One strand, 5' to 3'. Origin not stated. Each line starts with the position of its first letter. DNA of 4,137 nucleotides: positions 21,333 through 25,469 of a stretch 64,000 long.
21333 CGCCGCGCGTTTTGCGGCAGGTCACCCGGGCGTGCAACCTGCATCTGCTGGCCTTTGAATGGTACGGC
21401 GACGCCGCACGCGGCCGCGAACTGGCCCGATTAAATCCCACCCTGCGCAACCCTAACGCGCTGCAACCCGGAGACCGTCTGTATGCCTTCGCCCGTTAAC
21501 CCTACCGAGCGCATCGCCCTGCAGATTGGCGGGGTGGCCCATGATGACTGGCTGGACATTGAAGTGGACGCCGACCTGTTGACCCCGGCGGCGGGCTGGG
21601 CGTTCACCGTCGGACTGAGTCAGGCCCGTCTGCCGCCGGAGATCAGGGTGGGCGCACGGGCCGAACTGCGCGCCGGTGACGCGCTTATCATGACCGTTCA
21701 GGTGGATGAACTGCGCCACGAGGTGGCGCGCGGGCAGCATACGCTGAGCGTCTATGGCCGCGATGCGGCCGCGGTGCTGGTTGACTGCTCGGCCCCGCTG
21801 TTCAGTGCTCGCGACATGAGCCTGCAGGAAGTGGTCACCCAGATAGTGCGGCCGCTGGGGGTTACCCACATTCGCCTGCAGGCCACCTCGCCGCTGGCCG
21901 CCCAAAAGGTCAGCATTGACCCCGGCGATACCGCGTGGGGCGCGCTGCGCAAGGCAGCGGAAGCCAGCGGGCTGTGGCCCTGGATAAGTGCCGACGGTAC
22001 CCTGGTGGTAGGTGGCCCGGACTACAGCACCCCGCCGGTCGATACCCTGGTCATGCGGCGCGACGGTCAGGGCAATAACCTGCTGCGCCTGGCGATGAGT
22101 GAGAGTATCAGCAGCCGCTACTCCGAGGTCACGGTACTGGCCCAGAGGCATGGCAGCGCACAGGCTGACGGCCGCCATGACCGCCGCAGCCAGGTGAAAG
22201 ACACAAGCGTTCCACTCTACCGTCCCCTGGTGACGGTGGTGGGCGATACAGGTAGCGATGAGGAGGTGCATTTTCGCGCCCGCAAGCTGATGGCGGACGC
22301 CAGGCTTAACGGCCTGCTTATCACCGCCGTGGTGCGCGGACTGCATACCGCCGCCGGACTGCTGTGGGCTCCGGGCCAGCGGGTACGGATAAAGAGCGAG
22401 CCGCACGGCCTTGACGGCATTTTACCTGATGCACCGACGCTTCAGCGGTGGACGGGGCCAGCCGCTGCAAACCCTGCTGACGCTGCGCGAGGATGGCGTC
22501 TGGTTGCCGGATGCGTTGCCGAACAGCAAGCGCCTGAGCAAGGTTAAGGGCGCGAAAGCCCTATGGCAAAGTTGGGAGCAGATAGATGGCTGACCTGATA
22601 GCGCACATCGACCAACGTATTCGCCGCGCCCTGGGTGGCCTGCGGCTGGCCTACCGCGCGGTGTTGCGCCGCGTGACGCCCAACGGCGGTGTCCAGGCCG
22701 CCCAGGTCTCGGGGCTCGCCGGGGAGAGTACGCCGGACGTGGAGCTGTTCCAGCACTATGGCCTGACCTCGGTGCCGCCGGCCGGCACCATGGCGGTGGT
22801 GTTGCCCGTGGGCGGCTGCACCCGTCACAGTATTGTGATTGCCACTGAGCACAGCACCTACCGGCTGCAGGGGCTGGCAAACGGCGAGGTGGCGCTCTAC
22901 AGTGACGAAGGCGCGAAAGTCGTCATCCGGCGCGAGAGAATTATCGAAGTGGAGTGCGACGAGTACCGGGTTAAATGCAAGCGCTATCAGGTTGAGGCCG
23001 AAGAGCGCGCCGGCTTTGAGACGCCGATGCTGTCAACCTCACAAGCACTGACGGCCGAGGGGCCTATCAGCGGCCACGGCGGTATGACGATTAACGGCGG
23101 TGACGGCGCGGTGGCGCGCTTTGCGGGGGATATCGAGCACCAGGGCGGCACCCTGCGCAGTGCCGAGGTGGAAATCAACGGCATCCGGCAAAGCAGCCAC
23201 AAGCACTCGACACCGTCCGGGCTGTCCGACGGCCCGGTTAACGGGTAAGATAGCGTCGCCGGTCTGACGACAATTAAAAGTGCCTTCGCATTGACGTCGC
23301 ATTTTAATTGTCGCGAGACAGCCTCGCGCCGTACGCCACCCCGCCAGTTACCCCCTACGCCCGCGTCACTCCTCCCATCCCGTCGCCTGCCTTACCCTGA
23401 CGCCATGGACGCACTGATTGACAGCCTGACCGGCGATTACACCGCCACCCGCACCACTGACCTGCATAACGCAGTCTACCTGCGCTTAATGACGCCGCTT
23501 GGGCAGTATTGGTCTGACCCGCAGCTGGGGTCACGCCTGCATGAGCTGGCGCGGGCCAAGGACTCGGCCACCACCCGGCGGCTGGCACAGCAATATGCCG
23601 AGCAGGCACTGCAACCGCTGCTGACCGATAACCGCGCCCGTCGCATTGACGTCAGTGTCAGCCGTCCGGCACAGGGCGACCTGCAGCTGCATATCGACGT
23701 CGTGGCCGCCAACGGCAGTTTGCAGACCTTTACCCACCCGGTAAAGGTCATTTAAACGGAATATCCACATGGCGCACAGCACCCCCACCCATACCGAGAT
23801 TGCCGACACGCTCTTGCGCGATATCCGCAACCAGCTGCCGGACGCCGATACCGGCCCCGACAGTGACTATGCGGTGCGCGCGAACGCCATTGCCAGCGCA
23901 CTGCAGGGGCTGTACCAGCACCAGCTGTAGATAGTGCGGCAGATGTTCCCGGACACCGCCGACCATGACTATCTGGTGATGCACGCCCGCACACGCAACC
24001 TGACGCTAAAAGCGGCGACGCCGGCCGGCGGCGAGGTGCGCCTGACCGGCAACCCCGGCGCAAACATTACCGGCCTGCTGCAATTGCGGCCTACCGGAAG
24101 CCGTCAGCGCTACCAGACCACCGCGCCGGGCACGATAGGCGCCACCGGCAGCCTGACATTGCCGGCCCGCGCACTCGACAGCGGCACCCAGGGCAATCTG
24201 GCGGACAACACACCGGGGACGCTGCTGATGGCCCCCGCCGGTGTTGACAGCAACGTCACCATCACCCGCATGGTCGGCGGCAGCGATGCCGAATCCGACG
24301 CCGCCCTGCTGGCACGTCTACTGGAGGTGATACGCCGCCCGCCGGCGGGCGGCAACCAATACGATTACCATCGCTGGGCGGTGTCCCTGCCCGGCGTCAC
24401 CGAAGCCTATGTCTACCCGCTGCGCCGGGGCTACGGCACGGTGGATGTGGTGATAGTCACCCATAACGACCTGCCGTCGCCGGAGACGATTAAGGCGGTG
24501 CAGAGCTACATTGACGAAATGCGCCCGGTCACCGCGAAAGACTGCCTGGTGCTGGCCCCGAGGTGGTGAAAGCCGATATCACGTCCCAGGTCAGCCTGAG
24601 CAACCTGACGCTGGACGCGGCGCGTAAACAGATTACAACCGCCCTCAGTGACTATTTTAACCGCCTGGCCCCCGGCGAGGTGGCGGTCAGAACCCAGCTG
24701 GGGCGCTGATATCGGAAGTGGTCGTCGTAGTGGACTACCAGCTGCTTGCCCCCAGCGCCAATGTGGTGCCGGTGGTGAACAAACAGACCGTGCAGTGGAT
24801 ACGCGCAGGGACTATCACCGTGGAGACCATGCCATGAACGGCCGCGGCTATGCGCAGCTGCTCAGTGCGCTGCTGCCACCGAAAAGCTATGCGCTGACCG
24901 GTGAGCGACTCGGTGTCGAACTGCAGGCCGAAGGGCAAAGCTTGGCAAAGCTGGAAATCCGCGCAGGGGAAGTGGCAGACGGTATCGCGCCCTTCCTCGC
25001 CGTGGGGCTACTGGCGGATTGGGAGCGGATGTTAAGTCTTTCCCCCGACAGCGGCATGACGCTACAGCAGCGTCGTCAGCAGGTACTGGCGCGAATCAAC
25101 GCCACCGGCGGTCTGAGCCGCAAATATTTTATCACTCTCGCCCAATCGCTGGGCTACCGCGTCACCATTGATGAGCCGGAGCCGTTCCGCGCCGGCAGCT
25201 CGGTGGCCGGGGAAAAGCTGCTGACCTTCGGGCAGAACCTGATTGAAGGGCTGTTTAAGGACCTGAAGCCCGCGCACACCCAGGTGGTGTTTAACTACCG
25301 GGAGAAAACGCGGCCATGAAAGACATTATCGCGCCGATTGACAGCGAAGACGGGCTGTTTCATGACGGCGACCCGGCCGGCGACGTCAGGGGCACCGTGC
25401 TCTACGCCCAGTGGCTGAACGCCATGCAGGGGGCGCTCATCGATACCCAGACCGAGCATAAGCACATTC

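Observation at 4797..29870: Mu-like prophage lies between glpR and a 5'-truncated malQ with no target-site duplication, suggesting a transposition-associated deletion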

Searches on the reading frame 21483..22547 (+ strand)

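Call 10: search_protein_families(library=pfam, proteins=[window:21483-22547:+], max_evalue=0.01)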
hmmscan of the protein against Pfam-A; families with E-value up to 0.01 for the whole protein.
window:21483-22547:+ (354 aa): 4 families
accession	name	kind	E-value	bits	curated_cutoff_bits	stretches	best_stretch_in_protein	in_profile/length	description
PF22630.2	NMB1110_3rd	-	3.8e-24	85.2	27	1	212-270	1-59/59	Tail protein NMB1110-like, third domain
PF22255.2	Gp44-like_2nd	-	4.6e-24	84.6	27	1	96-177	1-83/84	Baseplate hub protein gp44-like, second domain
PF21683.3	GpP-like_1st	-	2e-16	60.1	27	1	11-94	2-85/85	Mu phage baseplate assembly protein GpP-like, N-terminal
PF22174.2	NMB1110-like_C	-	2.9e-14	53.1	27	1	272-313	1-42/69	Tail protein, C-terminal domain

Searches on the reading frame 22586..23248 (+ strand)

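Call 10: search_protein_families(library=pfam, proteins=[window:22586-23248:+], max_evalue=0.01)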
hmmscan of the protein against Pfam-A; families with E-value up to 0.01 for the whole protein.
window:22586-23248:+ (220 aa): 2 families
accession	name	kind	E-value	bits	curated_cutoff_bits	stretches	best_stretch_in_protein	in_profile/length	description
PF06890.18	Phage_Mu_Gp45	-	3e-26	91.6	24.1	1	24-90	1-67/68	Bacteriophage Mu Gp45, N-terminal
PF18715.7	Phage_spike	-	7.7e-05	23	28.2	1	131-192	2-52/53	Phage spike trimer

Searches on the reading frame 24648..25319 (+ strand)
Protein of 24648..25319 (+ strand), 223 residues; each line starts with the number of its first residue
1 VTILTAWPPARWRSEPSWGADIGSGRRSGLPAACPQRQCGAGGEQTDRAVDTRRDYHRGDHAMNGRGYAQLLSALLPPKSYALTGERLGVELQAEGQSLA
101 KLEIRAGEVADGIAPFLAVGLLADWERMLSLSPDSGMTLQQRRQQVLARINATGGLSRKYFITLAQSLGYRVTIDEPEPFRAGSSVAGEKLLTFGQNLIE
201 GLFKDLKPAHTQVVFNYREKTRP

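Call 11: search_protein_families(library=pfam, proteins=[window:24648-25319:+], max_evalue=0.01)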
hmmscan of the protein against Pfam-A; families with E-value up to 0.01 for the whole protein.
window:24648-25319:+ (223 aa): 1 family
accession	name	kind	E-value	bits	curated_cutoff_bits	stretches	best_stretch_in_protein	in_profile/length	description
PF10076.14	Phage_Mu_Gp48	-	1.3e-24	87.1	37.4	1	72-218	3-150/150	Bacteriophage Mu-like, Gp48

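Call 37: find_related_loci(query=window:24648-25319:+, collection=viral_contigs, flank=9000)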
Query window:24648-25319:+ (223 aa) in viral_contigs; peptide patterns used: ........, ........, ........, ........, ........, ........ (x = any residue, [..] = any of these).
45 stretches matched a pattern; 33 encode a relative of the query (tblastn E <= 1e-3); 33 distinct loci.
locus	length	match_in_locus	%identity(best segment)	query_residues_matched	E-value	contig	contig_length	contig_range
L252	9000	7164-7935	78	1-223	4e-117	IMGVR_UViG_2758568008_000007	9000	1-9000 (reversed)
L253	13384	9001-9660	57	37-223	9e-76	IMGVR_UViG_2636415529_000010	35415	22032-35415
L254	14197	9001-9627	60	49-223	7e-76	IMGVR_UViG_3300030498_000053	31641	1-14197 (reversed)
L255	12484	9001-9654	58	39-223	2e-75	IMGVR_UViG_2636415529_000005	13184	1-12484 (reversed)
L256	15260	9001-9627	60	49-223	4e-75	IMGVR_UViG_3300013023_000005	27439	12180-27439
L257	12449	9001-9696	56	26-223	7e-75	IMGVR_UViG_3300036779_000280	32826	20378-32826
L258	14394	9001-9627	59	49-223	3e-73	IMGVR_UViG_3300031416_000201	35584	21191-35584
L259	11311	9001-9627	58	49-223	4e-72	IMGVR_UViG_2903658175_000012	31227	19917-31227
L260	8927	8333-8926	59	49-212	1e-67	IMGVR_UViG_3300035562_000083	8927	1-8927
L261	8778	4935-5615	52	27-220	6e-67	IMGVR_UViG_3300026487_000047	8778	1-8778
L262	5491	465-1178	50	13-217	1e-66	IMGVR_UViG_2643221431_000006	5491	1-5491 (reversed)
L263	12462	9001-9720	49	14-220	3e-66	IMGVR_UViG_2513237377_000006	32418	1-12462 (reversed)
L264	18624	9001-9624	54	48-221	9e-66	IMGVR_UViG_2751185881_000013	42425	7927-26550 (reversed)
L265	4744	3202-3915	50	13-217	6e-66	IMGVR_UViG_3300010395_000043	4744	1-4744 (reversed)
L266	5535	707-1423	50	15-220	2e-65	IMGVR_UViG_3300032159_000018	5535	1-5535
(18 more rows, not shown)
